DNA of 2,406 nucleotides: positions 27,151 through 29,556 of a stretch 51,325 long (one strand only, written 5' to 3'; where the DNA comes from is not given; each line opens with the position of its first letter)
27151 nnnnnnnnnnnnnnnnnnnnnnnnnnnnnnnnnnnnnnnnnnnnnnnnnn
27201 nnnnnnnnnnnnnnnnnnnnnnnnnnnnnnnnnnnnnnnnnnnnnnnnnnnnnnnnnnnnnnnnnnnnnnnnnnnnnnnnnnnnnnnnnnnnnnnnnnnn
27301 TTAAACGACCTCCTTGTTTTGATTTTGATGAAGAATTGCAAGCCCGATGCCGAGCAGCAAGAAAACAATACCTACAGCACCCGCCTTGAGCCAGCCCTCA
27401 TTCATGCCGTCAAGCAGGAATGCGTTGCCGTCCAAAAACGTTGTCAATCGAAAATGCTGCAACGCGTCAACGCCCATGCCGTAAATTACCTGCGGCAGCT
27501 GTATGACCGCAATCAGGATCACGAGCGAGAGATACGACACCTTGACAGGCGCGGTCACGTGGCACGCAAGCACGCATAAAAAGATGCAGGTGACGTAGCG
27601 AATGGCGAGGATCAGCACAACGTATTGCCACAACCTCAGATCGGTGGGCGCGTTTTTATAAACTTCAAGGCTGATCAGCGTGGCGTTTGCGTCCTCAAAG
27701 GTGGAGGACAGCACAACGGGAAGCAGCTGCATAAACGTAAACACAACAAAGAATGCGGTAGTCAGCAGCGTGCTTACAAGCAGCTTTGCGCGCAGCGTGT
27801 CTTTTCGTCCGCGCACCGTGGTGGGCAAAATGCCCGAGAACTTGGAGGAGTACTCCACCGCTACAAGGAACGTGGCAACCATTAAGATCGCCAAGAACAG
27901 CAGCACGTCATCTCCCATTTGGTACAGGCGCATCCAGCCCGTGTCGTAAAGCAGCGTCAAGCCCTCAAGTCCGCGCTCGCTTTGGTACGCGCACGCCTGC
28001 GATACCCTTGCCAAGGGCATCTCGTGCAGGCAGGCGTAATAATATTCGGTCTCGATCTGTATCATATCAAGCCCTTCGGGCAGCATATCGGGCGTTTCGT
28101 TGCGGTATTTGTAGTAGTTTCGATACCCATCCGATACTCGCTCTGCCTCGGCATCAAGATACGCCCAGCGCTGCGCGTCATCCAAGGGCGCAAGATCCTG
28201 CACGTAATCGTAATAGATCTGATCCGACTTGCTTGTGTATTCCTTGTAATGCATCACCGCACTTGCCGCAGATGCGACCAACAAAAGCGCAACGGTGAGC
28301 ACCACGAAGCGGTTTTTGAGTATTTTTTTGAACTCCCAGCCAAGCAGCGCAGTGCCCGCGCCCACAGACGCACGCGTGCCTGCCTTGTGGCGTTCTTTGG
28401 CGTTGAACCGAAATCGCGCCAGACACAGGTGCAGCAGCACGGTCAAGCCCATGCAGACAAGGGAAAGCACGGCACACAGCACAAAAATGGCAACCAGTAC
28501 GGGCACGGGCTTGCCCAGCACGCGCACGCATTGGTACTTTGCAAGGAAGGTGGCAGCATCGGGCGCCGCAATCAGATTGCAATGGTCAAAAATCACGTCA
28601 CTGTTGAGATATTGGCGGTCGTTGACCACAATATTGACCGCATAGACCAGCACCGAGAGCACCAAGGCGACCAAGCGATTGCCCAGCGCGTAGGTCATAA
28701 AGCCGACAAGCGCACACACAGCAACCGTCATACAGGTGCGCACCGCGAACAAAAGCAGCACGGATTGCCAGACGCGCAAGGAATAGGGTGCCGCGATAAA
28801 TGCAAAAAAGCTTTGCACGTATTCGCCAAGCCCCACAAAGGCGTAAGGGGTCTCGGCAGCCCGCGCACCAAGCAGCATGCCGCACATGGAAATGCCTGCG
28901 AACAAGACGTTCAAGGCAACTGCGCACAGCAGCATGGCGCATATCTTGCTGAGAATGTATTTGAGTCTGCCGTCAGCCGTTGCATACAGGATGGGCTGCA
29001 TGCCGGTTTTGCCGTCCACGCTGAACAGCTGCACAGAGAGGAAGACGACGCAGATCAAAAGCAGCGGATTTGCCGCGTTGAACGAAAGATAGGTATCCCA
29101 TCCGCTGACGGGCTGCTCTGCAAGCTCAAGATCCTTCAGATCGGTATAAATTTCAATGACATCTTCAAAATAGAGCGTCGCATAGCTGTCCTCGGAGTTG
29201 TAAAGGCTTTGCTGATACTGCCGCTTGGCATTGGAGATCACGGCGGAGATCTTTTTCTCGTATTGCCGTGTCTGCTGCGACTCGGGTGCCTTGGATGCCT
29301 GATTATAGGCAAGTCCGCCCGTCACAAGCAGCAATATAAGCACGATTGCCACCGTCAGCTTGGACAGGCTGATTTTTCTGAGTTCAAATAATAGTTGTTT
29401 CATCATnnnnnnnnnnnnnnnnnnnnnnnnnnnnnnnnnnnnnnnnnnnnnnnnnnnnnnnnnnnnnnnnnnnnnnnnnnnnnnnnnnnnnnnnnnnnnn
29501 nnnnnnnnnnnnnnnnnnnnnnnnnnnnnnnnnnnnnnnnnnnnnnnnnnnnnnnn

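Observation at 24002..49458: Accessory island combining tandem ECF-like sigma/sensor pairs, an expanded beta-propeller lipoprotein family and [lipoprotein - fused double permease - ATPase] modules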

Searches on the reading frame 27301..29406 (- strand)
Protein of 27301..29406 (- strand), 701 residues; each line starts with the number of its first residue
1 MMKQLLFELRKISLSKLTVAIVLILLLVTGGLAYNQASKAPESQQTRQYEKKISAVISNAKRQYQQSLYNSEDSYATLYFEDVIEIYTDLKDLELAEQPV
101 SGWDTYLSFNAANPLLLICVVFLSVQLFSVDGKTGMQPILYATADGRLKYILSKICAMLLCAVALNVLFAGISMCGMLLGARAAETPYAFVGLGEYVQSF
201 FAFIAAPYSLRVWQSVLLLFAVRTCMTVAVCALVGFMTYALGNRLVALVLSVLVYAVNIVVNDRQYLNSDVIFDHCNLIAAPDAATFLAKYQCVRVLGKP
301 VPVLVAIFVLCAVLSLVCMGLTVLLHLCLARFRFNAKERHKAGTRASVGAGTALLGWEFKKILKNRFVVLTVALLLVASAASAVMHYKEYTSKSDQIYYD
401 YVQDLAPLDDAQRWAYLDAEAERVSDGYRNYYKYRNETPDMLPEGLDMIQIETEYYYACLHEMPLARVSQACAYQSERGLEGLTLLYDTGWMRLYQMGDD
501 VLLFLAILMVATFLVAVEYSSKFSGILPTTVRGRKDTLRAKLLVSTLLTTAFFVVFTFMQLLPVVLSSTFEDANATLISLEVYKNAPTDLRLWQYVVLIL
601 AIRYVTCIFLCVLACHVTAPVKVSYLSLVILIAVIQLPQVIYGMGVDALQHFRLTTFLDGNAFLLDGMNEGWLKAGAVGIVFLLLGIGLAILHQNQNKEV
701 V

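Call 4: search_protein_families(library=pfam, max_evalue=0.01, proteins=[window:27301-29406:-])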
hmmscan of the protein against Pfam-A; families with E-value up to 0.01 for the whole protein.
window:27301-29406:- (701 aa): 1 family
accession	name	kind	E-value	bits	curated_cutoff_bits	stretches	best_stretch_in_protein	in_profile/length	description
PF02950.22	Conotoxin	-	0.0035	18.7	25.1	0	15-63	1-45/75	Conotoxin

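Call 6: search_protein_families(library=ncbifam, max_evalue=0.01, proteins=[window:27301-29406:-])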
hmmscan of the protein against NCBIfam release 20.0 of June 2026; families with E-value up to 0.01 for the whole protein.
window:27301-29406:- (701 aa): 0 families

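Call 7: search_solved_structures(query=window:27301-29406:-, max_evalue=10)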
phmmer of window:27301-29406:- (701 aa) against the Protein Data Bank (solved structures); distinct sequences matched with E-value up to 10: 0.

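Call 16: find_homologous_proteins(query=window:27301-29406:-)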
Query window:27301-29406:- (701 aa): 19 proteins with E <= 0.001 among 8000 candidates.
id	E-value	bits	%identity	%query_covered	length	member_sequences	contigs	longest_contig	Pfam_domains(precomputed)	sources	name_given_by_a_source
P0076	0.0e+0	1283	82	100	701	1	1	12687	-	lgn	-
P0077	0.0e+0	1255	81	100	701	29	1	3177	-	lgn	-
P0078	0.0e+0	1103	71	100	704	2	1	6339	-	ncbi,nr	ncbi:MAG: hypothetical protein IJW70_08425 [Clostridia bacterium]|nr:hypothetical protein [Clostridi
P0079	0.0e+0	1061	69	100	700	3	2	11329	-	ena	-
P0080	0.0e+0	1052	69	100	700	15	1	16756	-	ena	-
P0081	0.0e+0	1042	69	100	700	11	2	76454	-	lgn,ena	-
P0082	0.0e+0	1028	68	100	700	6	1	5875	-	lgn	-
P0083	0.0e+0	1019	67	100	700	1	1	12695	-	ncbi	-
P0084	1.2e-294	997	65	100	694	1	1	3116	-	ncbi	-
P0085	2.4e-291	986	64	100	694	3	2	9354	-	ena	-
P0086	1.5e-289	980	65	100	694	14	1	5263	-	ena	-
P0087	2.5e-289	980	66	100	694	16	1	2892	-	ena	-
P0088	1.7e-286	970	63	100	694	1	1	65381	-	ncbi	-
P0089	3.8e-274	930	62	100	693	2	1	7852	-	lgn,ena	-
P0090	5.0e-274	929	62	100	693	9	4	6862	-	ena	-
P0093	1.3e-23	102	24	85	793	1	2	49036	-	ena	-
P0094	4.9e-11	60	22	70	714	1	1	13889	-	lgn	-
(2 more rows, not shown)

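Call 19: search_solved_structures(query=A2, max_evalue=10)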
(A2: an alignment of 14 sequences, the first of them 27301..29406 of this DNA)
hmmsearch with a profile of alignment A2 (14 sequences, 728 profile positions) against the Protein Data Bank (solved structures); distinct sequences matched with E-value up to 10: 19.
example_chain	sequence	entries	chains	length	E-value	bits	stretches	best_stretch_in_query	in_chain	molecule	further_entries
9hjm_I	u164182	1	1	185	0.88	10.8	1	15-56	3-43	Peptidyl-prolyl cis-trans isomerase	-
5d6j_B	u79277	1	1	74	1.5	10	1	481-515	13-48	Ubiquitin-like protein SMT3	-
3v60_A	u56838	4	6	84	1.6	10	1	480-515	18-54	Ubiquitin-like protein SMT3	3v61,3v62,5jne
9g8i_C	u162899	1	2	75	1.6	9.9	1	481-515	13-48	Ubiquitin-like protein SMT3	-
1euv_B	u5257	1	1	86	1.6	9.9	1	480-515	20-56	UBITQUTIN-LIKE PROTEIN SMT3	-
3qht_A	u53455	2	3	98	1.6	9.9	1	478-515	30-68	Ubiquitin-like protein SMT3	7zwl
9gau_B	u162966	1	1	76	1.6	9.9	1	481-515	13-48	Ubiquitin-like protein SMT3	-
1l2n_A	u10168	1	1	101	1.7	9.9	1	478-515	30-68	Ubiquitin-like protein SMT3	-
3tix_A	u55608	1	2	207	1.8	9.7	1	479-515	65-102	Ubiquitin-like protein SMT3,RNA-induced transcriptional silencing complex protein tas3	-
9oiu_A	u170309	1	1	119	1.9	9.6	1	477-515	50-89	Hexa Histidine Small Ubiquitin-like Modifier (His6-SUMO)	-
2eke_C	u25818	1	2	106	2.2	9.4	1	480-515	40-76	Ubiquitin-like protein SMT3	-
9dvq_G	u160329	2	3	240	2.3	9.4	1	480-515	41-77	SUMO-I3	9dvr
7p47_E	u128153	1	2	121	2.3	9.4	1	478-515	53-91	Ubiquitin-like protein SMT3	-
9q1y_A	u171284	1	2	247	3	9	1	144-264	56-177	Phenol-soluble modulin export ABC transporter permease subunit PmtD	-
9q2r_A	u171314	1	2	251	3.1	8.9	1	144-263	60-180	Phenol-soluble modulin export ABC transporter permease subunit PmtD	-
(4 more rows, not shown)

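Call 20: search_protein_families(library=pfam, alignment_id=A2, max_evalue=1)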
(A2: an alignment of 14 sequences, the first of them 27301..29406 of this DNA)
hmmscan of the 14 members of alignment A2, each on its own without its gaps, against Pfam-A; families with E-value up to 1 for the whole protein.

A. member 1, window:27301-29406:- (701 aa): 1 family
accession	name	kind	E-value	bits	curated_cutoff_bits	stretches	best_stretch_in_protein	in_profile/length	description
PF02950.22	Conotoxin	-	0.0035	18.7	25.1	0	15-63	1-45/75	Conotoxin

B. families by the number of members that match (of 14 scanned): 9 families
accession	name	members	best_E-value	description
PF02950.22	Conotoxin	6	0.0016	Conotoxin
PF12730.13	ABC2_membrane_4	4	4.6e-05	ABC-2 family transporter protein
PF23922.1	DUF7261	3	0.19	Family of unknown function (DUF7261)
PF03699.18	UPF0182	1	0.0036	Uncharacterised protein family (UPF0182)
PF16702.10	DUF5063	1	0.059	Domain of unknown function (DUF5063)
PF13663.11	DUF4148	1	0.1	Domain of unknown function (DUF4148)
PF09323.15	DUF1980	1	0.1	DUF1980 N-terminal domain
PF02203.21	TarH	1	0.16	Tar ligand binding domain homologue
PF10739.15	DUF2550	1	0.22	Protein of unknown function (DUF2550)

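Call 26: find_encoding_contigs(protein=P0093, flank=8000, max_places=2)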
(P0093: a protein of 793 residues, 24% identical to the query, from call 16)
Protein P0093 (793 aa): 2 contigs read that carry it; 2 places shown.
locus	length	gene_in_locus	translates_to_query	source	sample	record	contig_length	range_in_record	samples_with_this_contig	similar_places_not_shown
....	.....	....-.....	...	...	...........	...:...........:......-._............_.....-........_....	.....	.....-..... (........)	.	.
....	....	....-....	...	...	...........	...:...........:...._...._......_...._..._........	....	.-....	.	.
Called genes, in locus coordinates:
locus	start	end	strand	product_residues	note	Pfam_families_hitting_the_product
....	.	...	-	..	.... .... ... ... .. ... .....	-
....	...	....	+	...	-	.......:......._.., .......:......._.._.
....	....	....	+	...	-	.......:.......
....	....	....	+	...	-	-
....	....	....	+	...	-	-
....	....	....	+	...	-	-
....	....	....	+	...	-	-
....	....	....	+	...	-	-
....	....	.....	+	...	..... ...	-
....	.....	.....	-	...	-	-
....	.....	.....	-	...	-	-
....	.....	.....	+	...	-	-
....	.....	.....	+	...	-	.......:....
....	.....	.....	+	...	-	-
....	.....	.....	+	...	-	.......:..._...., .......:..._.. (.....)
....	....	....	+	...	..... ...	-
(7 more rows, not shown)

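Call 27: find_encoding_contigs(protein=P0094, flank=8000, max_places=2)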
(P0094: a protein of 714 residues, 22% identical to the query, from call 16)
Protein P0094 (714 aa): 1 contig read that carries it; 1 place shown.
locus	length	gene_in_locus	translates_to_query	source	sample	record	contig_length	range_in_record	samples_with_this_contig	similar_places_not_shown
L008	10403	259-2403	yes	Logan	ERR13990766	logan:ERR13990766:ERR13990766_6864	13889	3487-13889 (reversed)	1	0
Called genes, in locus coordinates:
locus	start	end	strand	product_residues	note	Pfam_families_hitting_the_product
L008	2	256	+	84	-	?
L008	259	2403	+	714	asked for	-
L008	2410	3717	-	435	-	PF00512:HisKA, PF02518:HATPase_c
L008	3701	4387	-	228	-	PF00072:Response_reg, PF00486:Trans_reg_C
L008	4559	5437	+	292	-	PF00892:EamA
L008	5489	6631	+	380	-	PF12725:DUF3810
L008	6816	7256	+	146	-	PF13302:Acetyltransf_3 (weak), PF00583:Acetyltransf_1, PF13673:Acetyltransf_10, PF13508:Acetyltransf_7, PF08445:FR47 (weak)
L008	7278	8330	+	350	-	PF00155:Aminotran_1_2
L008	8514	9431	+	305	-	PF18941:DUF5688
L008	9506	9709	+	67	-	PF00313:CSD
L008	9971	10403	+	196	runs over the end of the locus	PF00440:TetR_N (weak)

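Call 35: find_related_loci(query=A3, collection=genome_contigs, flank=10000)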
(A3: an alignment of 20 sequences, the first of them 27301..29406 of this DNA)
Query A3 (701 aa) in genome_contigs; peptide patterns used: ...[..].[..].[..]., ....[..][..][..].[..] (x = any residue, [..] = any of these).
16 stretches matched a pattern; 11 encode a relative of the query (tblastn E <= 1e-3); 11 distinct loci.
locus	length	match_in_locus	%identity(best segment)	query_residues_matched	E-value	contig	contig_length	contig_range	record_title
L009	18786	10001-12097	81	1-699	0e+0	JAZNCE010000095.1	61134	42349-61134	MAG: Eubacteriales bacterium isolate T1900044737_TS20190203.MAGScoT_cleanbin_000006 SGB_2028_k141_1626966, whole genome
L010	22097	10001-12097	70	1-700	0e+0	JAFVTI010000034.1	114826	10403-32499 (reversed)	MAG: Clostridia bacterium isolate RGIG5376 Sheep_Colon-3__c1075, whole genome shotgun sequence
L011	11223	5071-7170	67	1-701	0e+0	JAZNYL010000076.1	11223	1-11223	MAG: Eubacteriales bacterium isolate T1900044776_TS20190242.MAGScoT_cleanbin_000008 SGB_2481_k141_105165, whole genome s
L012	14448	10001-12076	63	1-699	0e+0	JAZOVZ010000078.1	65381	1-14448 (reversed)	MAG: Eubacteriales bacterium isolate T1900045525_YK20190219.MAGScoT_cleanbin_000013 SGB_7676_k141_660297, whole genome s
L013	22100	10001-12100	69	1-701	0e+0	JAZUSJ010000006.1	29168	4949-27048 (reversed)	MAG: Eubacteriales bacterium isolate T1900044846_TS20190312.MAGScoT_cleanbin_000018 SGB_2977_k141_1180796, whole genome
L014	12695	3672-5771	67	1-701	0e+0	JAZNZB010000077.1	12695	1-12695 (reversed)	MAG: Eubacteriales bacterium isolate T1900044772_TS20190238.MAGScoT_cleanbin_000011 SGB_2452_k141_1442365, whole genome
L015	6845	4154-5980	20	43-661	7e-14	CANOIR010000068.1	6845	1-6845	MAG TPA_asm: uncultured Ruminococcus sp. isolate SRR13921779_bin.31_metawrap_v1.3_MAG genome assembly, contig: NODE.2011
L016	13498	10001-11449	21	43-535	7e-10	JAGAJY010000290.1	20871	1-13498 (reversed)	MAG: Oscillospiraceae bacterium isolate RGIG8511 Water_deer_Cecum-2__c491155, whole genome shotgun sequence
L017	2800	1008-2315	20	43-495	4e-8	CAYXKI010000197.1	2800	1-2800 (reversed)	MAG TPA_asm: uncultured Ruminococcus sp. isolate SRP222552_co1_325 genome assembly, contig: NODE_59373_length_2800_cov_1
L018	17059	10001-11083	18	277-641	8e-5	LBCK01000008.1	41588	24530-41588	MAG: Ruminococcus sp. UNK.MGS-30 contig_8, whole genome shotgun sequence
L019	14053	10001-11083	18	277-641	8e-5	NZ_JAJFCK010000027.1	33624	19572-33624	Ruminococcus callidus strain MSK.21.81 EBJNMNME_27, whole genome shotgun sequence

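Call 36: predict_structure(alignment_id=A3)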
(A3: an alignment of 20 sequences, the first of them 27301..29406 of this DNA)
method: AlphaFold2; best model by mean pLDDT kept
length: 701 residues; sequences in the alignment: 20
mean_pLDDT: 68.8   pTM: 0.52
mean pLDDT of the five models: 68.8, 68.6, 64.1, 63.0, 61.1
residues with pLDDT >= 90: 11; 70-90: 370; 50-70: 238; < 50: 82
segments of 3 or more residues with pLDDT < 50: 67-70, 201-207, 262-274, 290-293, 332-352, 388-391, 641-652, 695-701
pLDDT, mean of each block of 10 residues (from residue 1): 77 77 86 80 59 72 59 58 71 64 74 80 78 53 72 88 90 87 72 66 51 81 86 82 63 59 39 53 57 49 72 85 76 44 37 64 72 77 58 67 79 87 81 72 74 74 78 71 55 57 81 76 52 72 86 84 63 67 73 82 83 79 69 61 46 59 73 56 57 46 29
secondary structure, 60 per line:
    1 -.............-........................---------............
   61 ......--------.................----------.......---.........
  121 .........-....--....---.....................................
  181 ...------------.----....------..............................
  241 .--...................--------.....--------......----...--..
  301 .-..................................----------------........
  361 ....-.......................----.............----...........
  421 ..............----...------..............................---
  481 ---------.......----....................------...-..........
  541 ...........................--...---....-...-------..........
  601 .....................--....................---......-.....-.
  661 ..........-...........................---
elements in order (helices of 4 or more, strands of 3 or more residues): H2-14 H16-39 H49-66 H75-91 H102-108 H112-129 H131-134 H137-140 H144-183 H201-204 H212-241 H244-262 H271-275 H284-289 E294-296 E299-301 H303-336 H353-364 H366-388 H393-405 H410-434 H448-477 H490-496 H501-520 H531-567 H592-621 H624-643 H647-652 H654-658 H660-670 H672-698

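Call 40: fold_search(model_id=the predicted structure, library=pdb)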
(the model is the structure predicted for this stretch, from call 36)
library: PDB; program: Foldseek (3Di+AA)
matches with E <= 10: 206; with E <= 0.001: 0
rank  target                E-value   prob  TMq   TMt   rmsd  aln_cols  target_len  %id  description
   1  6xjh_A                4.8e-02  1.00  0.22  0.55  19.8       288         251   14  PmtCD ABC exporter without the basket domain at C2 symmetry (released 2020-10-14)
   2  9q2n_A                5.8e-02  1.00  0.21  0.51  20.1       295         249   15  Nucleotide-free structure of PmtCD in nanodisc (released 2025-11-26)
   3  8k1o_A                7.1e-02  1.00  0.35  0.45  13.0       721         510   12  mycobacterial efflux pump, AMPPNP bound state (released 2024-07-17)
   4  9q1y_A                7.6e-02  1.00  0.21  0.49  19.5       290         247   12  Nucleotide-free structure of PmtCD in detergent LMNG (released 2025-11-26)
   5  7o0y_E                9.3e-02  1.00  0.23  0.51   9.0       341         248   14  ABC transporter NosDFY, nucleotide-free in GDN (released 2022-04-13)
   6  8k1n_C                1.4e-01  0.97  0.31  0.38  14.0       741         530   11  mycobacterial efflux pump, substrate-bound state (released 2024-07-17)
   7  7o0z_D                1.6e-01  1.00  0.24  0.54   8.4       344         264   15  ABC transporter NosFY, nucleotide-free in GDN (released 2022-11-02)
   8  7o17_E                2.3e-01  0.84  0.18  0.38  19.0       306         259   16  ABC transporter NosDFY E154Q, ATP-bound in lipid nanodisc (released 2022-04-13)
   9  7o12_E                2.5e-01  0.99  0.23  0.52   8.9       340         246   15  ABC transporter NosDFY, AMPPNP-bound in GDN (released 2022-04-13)
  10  9gi0_B                3.1e-01  0.10  0.12  0.12  22.8       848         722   12  Truncated MmpL4 in detergent (released 2025-02-19)
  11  7qks                  3.1e-01  0.06  0.08  0.06  38.6       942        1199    9  Cryo-EM structure of ABC transporter STE6-2p from Pichia pastoris in apo conformation at 3.1 A resolution (released 2022-10-26)
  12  7qba_E                3.5e-01  0.90  0.20  0.44  18.6       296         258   17  CryoEM structure of the ABC transporter NosDFY complexed with nitrous oxide reductase NosZ (released 2022-08-03)
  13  5ywd                  3.9e-01  0.08  0.11  0.08  36.0       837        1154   11  Structure of pancreatic ATP-sensitive potassium channel bound with Mg-ADP (focused refinement of SUR1 ABC transporter mo (released 2018-05-02)
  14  7znq_Y                4.5e-01  0.98  0.24  0.52   7.9       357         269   13  ABC transporter complex NosDFYL in GDN (released 2022-08-03)
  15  7o0y_D                5.1e-01  0.99  0.26  0.58   6.4       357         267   12  ABC transporter NosDFY, nucleotide-free in GDN (released 2022-04-13)
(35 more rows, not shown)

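Call 50: search_protein_families(library=pfam, max_evalue=0.001, proteins=[L009:507-1130:+, L009:1874-3466:+, L009:3503-5404:+, L009:15572-16510:-, L009:16827-17861:+, L010:821-1411:-, L010:1461-3287:-, L010:3370-4041:-, L010:4198-6063:+, L010:12141-13385:+])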
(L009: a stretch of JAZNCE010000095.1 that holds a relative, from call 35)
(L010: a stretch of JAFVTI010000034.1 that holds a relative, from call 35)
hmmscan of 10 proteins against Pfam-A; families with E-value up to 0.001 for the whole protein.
L009:507-1130:+ (207 aa): 0 families

L009:1874-3466:+ (530 aa): 0 families

L009:3503-5404:+ (633 aa): 2 families
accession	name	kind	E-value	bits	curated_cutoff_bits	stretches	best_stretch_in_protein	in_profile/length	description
PF02065.24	Melibiase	-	3.1e-30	105.8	27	1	252-448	65-261/347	Melibiase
PF16874.11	Glyco_hydro_36C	-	0.0005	20.9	27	1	551-627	2-75/77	Glycosyl hydrolase family 36 C-terminal domain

L009:15572-16510:- (312 aa): 1 family
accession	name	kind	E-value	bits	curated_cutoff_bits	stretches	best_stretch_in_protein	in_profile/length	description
PF04616.20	Glyco_hydro_43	-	2.9e-34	119.2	32.2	1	23-291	10-274/288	Glycosyl hydrolases family 43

L009:16827-17861:+ (344 aa): 0 families

L010:821-1411:- (196 aa): 1 family
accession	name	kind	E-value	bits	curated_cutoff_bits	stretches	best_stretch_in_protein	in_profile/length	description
PF01613.24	Flavin_Reduct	-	2.8e-26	92.9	27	1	14-148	5-143/153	Flavin reductase like domain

L010:1461-3287:- (608 aa): 0 families

L010:3370-4041:- (223 aa): 4 families
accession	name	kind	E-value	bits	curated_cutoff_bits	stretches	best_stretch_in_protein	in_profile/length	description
PF13419.12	HAD_2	-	2.5e-26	93.3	23.8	1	8-186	1-175/178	Haloacid dehalogenase-like hydrolase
PF00702.32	Hydrolase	-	9.4e-23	82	26.4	1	5-183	1-191/191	haloacid dehalogenase-like hydrolase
PF12710.13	HAD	-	5.2e-08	34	27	1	8-178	1-187/189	haloacid dehalogenase-like hydrolase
PF13242.12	Hydrolase_like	-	4.1e-07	30.3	22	1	146-199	4-58/75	HAD-hyrolase-like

L010:4198-6063:+ (621 aa): 8 families
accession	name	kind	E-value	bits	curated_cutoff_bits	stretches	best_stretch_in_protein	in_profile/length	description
PF00009.33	GTP_EFTU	-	6.9e-54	182.7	26.5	1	11-202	2-187/188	Elongation factor Tu GTP binding domain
PF21018.2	BipA_C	-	5.7e-46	155.3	23.8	1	494-602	1-109/110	TypA/BipA C-terminal domain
PF00679.30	EFG_C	-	7.2e-25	87.3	27.9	1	405-489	2-85/89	Elongation factor G C-terminus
PF03144.31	GTP_EFTU_D2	-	1.4e-09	38.7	30.3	1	226-298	1-73/73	Elongation factor Tu domain 2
PF22042.2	EF-G_D2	-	6.9e-07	29.7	27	1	214-299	4-83/84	Elongation factor G domain 2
PF01926.29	MMR_HSR1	-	1.1e-06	29.2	21.9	1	15-136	2-113/113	50S ribosome-binding GTPase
PF14492.12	EFG_III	-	8.7e-06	26.1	27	1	339-385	20-66/75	Elongation Factor G, domain III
PF02421.24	FeoB_N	-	0.00052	20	27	0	60-156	32-134/156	Ferrous iron transport protein B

L010:12141-13385:+ (414 aa): 0 families
